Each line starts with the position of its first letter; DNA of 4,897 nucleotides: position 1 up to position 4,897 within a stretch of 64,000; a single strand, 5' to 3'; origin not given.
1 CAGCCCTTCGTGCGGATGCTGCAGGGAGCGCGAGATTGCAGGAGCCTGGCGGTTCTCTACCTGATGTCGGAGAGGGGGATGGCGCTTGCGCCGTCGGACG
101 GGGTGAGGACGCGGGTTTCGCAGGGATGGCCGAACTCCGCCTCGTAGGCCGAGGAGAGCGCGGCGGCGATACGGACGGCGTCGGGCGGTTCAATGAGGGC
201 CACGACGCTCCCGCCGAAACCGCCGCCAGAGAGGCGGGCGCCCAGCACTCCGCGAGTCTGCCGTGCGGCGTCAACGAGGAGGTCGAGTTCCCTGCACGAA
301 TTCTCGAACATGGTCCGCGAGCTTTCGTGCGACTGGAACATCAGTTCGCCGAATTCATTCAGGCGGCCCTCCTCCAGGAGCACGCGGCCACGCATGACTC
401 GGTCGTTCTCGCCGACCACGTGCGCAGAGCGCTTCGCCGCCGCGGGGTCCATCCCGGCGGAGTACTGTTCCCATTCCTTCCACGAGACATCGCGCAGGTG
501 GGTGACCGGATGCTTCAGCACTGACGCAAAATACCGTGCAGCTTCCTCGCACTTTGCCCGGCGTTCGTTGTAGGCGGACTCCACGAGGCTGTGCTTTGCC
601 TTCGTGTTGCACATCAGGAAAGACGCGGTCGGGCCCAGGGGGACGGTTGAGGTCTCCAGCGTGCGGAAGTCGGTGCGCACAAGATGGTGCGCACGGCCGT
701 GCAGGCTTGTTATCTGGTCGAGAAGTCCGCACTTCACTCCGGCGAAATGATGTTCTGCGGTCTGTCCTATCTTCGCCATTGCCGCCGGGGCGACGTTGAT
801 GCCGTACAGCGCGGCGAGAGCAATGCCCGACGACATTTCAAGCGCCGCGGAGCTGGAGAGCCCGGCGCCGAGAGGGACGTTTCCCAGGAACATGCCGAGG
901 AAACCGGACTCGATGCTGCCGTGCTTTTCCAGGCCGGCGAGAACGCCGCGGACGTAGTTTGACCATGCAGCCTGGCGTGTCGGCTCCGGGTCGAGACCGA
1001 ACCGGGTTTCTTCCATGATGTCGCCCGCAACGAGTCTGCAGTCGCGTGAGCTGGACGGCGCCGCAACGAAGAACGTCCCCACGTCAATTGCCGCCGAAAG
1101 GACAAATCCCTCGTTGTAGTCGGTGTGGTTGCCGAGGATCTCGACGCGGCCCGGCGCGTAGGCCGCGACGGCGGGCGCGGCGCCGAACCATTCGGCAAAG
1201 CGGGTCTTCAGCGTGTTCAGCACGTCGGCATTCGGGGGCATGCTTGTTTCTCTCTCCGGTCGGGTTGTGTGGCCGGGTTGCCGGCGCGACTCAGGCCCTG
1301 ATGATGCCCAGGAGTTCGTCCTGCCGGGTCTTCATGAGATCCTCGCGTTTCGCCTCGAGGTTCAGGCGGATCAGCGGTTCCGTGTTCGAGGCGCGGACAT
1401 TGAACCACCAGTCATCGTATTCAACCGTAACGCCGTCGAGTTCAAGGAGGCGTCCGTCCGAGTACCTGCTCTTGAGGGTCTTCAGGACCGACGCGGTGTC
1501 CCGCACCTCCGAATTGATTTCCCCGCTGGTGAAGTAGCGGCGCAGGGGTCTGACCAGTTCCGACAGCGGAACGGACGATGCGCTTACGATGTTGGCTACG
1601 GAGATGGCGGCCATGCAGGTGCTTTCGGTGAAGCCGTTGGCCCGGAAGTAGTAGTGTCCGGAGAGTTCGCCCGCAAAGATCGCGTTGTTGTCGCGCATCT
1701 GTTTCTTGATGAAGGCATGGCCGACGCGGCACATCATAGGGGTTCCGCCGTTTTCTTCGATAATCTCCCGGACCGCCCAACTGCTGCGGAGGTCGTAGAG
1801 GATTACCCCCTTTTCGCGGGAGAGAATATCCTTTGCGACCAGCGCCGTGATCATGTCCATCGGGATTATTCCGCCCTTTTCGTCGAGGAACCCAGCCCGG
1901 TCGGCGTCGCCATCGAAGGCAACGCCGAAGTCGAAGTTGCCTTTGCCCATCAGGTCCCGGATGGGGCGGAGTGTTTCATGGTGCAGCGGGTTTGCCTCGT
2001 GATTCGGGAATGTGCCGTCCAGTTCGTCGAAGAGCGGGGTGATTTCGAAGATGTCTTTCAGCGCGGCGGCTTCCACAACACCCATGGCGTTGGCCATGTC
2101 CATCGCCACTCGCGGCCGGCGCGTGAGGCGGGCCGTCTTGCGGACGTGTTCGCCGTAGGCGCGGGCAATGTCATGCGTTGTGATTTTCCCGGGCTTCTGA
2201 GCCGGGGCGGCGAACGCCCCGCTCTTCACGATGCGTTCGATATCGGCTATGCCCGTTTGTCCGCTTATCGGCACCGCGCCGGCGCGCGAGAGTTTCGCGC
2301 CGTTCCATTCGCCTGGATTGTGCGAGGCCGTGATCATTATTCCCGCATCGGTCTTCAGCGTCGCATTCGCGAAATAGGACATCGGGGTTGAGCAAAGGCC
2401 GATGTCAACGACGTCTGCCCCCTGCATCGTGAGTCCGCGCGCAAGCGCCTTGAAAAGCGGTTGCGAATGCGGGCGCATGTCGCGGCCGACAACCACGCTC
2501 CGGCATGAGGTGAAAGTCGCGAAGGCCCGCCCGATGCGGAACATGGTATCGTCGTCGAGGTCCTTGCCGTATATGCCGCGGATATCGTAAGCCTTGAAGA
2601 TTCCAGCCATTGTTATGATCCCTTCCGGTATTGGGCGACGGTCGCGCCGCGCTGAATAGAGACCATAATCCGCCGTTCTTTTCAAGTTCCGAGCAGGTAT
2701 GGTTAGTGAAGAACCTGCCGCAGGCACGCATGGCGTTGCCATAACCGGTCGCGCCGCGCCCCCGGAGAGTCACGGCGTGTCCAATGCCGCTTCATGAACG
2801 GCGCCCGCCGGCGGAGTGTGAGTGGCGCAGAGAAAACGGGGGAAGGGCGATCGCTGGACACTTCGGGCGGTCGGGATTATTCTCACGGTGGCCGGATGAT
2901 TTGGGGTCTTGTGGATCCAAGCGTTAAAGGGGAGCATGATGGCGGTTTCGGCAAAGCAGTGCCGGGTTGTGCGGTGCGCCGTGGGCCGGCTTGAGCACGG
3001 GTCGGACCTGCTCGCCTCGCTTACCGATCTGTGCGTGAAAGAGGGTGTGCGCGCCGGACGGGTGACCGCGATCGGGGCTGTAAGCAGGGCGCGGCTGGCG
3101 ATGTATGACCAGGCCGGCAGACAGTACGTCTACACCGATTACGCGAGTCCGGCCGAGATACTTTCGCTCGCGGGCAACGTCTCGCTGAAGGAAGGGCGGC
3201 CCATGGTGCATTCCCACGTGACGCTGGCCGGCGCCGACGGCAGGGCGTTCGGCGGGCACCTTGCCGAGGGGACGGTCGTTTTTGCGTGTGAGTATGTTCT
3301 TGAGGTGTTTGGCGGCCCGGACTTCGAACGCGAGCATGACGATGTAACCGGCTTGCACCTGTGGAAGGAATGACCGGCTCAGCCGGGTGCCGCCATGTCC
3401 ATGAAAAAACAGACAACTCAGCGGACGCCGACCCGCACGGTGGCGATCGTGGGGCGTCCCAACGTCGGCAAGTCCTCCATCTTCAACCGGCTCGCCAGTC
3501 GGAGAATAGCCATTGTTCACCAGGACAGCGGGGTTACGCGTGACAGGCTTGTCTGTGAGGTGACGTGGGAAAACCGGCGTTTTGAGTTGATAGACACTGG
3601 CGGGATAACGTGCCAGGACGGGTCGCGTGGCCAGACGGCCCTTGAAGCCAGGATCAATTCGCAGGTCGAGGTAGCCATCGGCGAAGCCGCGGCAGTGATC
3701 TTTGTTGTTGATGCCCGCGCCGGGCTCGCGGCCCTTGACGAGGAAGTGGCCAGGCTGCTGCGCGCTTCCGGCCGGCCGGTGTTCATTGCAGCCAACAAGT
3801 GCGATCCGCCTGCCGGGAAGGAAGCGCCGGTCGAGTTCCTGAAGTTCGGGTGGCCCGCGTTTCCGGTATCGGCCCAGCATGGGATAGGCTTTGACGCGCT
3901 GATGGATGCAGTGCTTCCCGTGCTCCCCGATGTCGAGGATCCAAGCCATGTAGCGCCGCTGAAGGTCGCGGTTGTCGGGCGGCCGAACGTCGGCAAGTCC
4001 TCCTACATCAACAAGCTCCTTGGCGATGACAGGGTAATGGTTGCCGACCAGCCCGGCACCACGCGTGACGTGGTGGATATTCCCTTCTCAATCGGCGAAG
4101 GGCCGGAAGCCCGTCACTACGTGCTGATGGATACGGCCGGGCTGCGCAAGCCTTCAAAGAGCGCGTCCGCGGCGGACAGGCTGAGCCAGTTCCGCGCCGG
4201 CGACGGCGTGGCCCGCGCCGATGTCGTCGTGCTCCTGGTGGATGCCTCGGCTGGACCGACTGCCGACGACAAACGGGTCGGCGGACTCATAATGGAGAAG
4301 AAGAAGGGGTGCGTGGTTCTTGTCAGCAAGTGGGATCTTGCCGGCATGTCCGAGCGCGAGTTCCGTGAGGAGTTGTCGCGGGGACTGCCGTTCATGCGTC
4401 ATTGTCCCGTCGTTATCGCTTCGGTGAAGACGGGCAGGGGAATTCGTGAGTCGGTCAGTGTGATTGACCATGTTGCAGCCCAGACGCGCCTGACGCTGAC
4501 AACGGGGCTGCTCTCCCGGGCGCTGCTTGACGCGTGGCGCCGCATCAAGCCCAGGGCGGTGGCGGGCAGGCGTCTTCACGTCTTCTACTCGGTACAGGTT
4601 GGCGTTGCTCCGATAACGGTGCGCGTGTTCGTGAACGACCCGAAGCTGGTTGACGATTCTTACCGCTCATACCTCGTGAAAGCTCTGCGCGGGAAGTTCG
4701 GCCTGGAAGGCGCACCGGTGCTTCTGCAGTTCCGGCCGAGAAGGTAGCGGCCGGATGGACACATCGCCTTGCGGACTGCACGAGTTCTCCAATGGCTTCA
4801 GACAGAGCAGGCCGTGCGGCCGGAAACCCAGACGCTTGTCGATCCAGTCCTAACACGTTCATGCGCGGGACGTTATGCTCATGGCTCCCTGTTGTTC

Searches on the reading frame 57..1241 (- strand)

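Call 80: search_protein_families(library=pfam, proteins=[window:57-1241:-], max_evalue=0.00001)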
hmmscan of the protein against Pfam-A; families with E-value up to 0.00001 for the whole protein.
window:57-1241:- (394 aa): 3 families
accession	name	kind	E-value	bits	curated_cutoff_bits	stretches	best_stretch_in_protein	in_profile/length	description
PF10509.15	GalKase_gal_bdg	-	4.8e-18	64.9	23.1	1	14-62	2-49/49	Galactokinase galactose-binding signature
PF00288.32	GHMP_kinases_N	-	1.6e-15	57.5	22.3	1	95-182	1-86/87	GHMP kinases N terminal domain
PF08544.19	GHMP_kinases_C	-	3.8e-14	53.3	21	1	288-367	4-84/85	GHMP kinases C terminal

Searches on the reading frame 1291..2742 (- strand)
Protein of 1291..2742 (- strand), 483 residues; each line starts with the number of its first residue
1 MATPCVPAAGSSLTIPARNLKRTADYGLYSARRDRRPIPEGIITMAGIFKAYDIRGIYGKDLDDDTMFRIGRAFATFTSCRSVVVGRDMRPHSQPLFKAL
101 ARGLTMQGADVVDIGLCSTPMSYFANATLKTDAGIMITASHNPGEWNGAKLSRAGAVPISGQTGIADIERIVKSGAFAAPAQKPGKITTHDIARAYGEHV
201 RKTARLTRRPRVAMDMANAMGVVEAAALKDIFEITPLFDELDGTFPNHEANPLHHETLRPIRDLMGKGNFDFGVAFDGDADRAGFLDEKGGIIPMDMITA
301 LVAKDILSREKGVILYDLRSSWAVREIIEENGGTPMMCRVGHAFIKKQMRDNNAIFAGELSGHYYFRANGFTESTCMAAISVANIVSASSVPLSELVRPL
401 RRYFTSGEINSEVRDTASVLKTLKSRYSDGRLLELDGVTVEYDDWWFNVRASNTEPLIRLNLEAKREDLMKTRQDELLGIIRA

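Call 80: search_protein_families(library=pfam, proteins=[window:1291-2742:-], max_evalue=0.00001)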
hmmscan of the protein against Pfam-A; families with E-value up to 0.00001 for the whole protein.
window:1291-2742:- (483 aa): 4 families
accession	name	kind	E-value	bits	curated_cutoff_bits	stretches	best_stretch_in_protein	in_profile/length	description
PF02878.22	PGM_PMM_I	-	2.1e-35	121.8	22.5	1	48-177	3-136/138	Phosphoglucomutase/phosphomannomutase, alpha/beta/alpha domain I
PF02880.22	PGM_PMM_III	-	3.7e-22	79.1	20.7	1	296-399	3-111/115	Phosphoglucomutase/phosphomannomutase, alpha/beta/alpha domain III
PF02879.22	PGM_PMM_II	-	9.9e-14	52.2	29.3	1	196-290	3-103/103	Phosphoglucomutase/phosphomannomutase, alpha/beta/alpha domain II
PF00408.26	PGM_PMM_IV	-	9.8e-09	35.6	23.1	1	408-477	1-65/68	Phosphoglucomutase/phosphomannomutase, C-terminal domain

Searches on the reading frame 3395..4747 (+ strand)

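Call 80: search_protein_families(library=pfam, proteins=[window:3395-4747:+], max_evalue=0.00001)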
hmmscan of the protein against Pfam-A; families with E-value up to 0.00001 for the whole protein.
window:3395-4747:+ (450 aa): 8 families
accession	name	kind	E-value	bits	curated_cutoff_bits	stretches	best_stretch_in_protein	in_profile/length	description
PF01926.29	MMR_HSR1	-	5.3e-50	168.7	21.9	2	15-135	1-113/113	50S ribosome-binding GTPase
PF02421.24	FeoB_N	-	3.8e-19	69.2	27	1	15-172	2-155/156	Ferrous iron transport protein B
PF14714.11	KH_dom-like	-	4.6e-19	68.9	27.3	1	369-447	3-81/81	KH-domain-like of EngA bacterial GTPase enzymes, C-terminal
PF00009.33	GTP_EFTU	-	6.5e-19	68.7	26.5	2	14-178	4-187/188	Elongation factor Tu GTP binding domain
PF00350.29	Dynamin_N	-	6.2e-11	43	27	0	191-231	1-40/168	Dynamin family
PF04548.22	AIG1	-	4e-09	36.5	27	1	15-123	2-108/212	AIG1 family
PF08477.19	Roc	-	1.1e-07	32.5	27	0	16-137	2-119/119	Ras of Complex, Roc, domain of DAPkinase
PF03193.22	RsgA_GTPase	-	4.1e-06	27.2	30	0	9-38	102-131/174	RsgA GTPase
